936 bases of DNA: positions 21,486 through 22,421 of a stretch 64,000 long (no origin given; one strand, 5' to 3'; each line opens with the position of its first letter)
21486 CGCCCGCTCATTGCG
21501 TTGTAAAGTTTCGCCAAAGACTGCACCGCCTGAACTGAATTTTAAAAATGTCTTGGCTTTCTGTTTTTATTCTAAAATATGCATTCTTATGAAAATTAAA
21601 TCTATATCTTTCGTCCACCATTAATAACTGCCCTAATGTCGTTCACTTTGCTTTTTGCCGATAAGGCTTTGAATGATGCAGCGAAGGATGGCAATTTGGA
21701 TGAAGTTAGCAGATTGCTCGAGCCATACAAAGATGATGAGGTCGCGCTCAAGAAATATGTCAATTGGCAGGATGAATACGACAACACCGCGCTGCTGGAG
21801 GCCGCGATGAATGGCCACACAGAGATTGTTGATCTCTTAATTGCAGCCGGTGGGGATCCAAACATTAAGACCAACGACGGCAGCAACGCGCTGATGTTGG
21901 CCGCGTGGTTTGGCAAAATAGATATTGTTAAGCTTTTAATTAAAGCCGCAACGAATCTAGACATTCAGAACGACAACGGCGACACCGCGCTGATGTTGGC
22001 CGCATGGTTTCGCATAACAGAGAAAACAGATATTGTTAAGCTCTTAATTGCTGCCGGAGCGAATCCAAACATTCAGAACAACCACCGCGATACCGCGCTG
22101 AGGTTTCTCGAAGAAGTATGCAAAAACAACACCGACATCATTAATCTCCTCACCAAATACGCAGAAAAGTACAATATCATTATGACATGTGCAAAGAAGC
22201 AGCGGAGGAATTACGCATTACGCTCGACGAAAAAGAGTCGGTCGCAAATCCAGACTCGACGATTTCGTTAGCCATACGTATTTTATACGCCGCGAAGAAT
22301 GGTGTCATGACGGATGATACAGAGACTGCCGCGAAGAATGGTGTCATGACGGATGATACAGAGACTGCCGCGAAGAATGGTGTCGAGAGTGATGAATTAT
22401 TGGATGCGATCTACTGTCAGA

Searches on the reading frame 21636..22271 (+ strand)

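Call 52: search_protein_families(library=pfam, proteins=[window:21636-22271:+], max_evalue=0.01)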
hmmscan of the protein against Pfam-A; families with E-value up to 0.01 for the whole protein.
window:21636-22271:+ (211 aa): 6 families
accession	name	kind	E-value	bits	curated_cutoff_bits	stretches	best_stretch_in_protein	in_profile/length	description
PF12796.13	Ank_2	-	7.7e-30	103.8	27.3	2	56-148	4-90/90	Ankyrin repeats (3 copies)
PF00023.36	Ank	-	6.2e-27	92.6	21.1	3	114-149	1-33/33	Ankyrin repeat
PF13637.12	Ank_4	-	3.6e-19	68.8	22.7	3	14-69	3-50/50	Ankyrin repeats (many copies)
PF13857.12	Ank_5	-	5.9e-19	68.4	27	3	42-86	9-53/56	Ankyrin repeats (many copies)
PF13606.12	Ank_3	-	1.4e-11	43.8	22.3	1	49-77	2-30/30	Ankyrin repeat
PF24521.3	Ank_KRIT1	-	2.1e-10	41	80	1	32-105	28-108/149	KRIT1 ankyrin-repeats domain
